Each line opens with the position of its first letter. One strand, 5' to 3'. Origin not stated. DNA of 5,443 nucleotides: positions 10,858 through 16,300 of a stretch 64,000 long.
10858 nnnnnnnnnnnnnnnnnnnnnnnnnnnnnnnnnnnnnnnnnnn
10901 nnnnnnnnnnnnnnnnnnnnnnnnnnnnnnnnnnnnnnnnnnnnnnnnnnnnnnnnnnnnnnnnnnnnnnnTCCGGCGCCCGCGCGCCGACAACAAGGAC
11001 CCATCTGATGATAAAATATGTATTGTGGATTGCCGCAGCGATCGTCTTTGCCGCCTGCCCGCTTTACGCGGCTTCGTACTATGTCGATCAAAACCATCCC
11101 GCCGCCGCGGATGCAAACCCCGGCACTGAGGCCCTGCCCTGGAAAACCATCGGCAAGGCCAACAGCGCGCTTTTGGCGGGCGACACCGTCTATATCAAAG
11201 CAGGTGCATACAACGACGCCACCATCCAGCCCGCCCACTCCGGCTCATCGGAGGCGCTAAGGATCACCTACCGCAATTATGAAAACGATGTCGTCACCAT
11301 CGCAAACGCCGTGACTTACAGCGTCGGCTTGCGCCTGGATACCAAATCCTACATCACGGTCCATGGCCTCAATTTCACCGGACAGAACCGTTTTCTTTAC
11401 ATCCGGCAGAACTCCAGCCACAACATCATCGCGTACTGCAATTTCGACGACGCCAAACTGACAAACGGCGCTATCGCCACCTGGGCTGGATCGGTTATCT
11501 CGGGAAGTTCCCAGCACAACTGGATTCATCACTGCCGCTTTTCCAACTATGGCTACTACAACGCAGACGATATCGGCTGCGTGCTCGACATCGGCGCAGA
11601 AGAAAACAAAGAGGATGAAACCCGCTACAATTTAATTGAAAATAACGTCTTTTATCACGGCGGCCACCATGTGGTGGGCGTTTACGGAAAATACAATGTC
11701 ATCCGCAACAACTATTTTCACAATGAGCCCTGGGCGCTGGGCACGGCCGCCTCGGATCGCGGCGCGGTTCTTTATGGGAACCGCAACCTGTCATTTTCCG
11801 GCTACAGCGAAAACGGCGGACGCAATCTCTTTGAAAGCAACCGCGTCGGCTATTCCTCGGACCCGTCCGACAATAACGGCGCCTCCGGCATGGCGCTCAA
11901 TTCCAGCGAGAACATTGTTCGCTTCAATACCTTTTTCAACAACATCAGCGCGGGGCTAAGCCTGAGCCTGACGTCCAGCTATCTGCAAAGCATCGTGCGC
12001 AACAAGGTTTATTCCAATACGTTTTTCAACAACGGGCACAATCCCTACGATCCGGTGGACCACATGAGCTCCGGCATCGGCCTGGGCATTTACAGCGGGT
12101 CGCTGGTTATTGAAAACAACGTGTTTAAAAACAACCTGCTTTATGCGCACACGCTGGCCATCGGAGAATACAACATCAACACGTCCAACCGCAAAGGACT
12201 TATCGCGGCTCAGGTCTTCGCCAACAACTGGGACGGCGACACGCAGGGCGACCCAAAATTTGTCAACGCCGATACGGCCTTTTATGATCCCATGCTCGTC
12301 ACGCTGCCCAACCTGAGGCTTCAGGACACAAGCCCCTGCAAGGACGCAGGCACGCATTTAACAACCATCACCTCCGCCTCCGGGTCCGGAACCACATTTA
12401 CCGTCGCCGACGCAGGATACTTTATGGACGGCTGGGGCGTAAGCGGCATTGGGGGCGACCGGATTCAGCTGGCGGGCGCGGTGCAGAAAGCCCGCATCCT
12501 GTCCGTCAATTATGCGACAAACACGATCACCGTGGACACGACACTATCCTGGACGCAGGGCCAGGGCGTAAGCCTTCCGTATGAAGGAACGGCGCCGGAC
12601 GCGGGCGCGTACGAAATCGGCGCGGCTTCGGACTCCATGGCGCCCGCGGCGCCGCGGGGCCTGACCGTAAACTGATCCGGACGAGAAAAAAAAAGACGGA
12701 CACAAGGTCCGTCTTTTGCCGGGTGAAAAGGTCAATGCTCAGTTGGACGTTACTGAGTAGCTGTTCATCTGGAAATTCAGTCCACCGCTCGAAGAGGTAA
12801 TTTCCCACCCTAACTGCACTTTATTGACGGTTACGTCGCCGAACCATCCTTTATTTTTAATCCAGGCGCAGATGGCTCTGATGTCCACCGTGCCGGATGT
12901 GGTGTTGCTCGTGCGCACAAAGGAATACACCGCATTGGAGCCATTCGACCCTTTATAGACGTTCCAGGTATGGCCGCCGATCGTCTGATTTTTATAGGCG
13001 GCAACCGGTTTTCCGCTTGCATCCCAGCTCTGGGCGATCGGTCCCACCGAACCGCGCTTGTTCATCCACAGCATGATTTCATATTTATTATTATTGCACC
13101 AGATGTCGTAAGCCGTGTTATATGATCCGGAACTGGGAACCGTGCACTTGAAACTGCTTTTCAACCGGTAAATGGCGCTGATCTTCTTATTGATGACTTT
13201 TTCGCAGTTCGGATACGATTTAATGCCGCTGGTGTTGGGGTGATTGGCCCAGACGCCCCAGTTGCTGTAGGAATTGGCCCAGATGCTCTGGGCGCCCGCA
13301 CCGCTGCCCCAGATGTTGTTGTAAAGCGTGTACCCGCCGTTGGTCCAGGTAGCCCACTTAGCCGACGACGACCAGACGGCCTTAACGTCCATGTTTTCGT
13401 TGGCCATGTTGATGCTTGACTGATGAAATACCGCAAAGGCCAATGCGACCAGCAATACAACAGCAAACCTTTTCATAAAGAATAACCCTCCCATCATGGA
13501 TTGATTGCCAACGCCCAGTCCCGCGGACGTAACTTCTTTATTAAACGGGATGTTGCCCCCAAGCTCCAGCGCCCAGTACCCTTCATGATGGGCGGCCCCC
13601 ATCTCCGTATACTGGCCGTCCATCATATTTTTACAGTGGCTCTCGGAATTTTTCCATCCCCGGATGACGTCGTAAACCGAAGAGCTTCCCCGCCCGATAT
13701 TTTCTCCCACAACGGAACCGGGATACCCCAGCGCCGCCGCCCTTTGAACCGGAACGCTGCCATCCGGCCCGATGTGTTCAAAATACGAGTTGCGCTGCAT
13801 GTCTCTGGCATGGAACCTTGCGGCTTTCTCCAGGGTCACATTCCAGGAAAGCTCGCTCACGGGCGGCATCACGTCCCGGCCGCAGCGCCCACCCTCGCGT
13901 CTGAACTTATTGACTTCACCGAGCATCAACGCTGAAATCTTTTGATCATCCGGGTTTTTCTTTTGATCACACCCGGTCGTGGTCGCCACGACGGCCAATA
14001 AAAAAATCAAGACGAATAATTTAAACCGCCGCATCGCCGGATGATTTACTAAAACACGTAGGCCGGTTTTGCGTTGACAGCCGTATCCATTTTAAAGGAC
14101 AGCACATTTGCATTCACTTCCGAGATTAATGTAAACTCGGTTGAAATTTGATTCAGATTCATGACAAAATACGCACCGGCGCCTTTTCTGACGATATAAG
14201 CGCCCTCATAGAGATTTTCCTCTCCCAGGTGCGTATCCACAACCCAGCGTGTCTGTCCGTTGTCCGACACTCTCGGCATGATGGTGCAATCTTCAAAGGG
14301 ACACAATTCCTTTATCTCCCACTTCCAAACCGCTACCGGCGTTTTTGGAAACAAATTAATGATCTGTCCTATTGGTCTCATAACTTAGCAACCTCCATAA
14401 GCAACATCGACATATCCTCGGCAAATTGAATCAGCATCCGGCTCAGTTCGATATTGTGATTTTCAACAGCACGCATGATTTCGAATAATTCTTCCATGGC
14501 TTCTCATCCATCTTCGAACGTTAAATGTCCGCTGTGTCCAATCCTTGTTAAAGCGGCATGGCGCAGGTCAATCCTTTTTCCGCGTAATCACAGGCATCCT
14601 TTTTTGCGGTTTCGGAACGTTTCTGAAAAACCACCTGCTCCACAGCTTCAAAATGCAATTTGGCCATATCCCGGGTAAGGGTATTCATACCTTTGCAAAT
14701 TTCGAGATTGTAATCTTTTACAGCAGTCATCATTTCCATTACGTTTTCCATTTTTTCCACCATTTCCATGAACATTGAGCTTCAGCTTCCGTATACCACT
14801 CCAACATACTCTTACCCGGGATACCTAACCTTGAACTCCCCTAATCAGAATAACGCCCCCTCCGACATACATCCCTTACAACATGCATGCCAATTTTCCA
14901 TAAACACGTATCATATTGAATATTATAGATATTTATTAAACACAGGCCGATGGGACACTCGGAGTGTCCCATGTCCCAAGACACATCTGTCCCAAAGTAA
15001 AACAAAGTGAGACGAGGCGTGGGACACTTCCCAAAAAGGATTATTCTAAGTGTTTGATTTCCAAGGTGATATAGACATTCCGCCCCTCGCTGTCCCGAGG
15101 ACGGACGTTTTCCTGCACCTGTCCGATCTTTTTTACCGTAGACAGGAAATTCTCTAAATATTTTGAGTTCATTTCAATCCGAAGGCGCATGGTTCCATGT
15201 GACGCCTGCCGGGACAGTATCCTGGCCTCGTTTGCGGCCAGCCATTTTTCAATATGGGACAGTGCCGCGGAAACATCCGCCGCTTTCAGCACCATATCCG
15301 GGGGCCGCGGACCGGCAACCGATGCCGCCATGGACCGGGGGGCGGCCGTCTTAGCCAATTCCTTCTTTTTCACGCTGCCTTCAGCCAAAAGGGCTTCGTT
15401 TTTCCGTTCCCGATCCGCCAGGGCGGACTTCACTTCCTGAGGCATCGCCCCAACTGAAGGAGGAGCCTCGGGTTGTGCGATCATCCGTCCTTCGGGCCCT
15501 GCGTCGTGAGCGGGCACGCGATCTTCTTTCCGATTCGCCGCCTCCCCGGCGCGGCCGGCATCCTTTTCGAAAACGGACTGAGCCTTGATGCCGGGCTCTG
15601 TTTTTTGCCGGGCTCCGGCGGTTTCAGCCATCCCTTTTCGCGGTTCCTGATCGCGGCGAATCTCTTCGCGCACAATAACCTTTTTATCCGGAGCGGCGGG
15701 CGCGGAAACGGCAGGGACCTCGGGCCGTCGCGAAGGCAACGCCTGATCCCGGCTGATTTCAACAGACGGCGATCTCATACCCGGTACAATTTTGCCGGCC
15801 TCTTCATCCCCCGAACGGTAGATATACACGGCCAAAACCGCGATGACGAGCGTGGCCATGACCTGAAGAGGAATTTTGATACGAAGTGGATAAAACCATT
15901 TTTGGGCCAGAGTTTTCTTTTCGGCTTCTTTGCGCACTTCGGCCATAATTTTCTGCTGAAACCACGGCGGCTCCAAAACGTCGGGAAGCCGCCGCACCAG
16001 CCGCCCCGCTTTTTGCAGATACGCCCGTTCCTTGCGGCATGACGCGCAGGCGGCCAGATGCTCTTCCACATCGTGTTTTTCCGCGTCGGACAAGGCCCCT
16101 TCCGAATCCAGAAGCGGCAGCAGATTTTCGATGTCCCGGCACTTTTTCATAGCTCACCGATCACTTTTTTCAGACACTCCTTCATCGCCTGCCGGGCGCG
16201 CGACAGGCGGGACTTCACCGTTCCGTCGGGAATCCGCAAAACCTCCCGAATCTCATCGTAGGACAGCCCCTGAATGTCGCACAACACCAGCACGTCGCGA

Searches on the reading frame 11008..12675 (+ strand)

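Call 20: search_protein_families(library=pfam, proteins=[window:11008-12675:+], max_evalue=0.0001)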
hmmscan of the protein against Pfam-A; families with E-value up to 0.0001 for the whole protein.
window:11008-12675:+ (555 aa): 2 families
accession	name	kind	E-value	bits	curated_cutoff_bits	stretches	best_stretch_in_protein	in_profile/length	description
PF13229.12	Beta_helix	-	2.3e-12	47.2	25.9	1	207-324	33-149/158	Right handed beta helix region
PF22842.2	Pel9A-like_beta_helix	-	7.4e-05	22.3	25.2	1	21-71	7-55/370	Pel9A-like, right handed beta helix region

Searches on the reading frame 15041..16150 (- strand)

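Call 20: search_protein_families(library=pfam, proteins=[window:15041-16150:-], max_evalue=0.0001)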
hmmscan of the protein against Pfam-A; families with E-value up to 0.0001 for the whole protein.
window:15041-16150:- (369 aa): 2 families
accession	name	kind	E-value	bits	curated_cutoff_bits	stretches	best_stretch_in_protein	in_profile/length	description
PF10039.14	DUF2275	-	1.4e-09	38.8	24.6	1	58-120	3-67/210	Predicted integral membrane protein (DUF2275)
PF13490.11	zf-HC2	-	2e-06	28.2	22.2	1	4-39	1-35/35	Putative zinc-finger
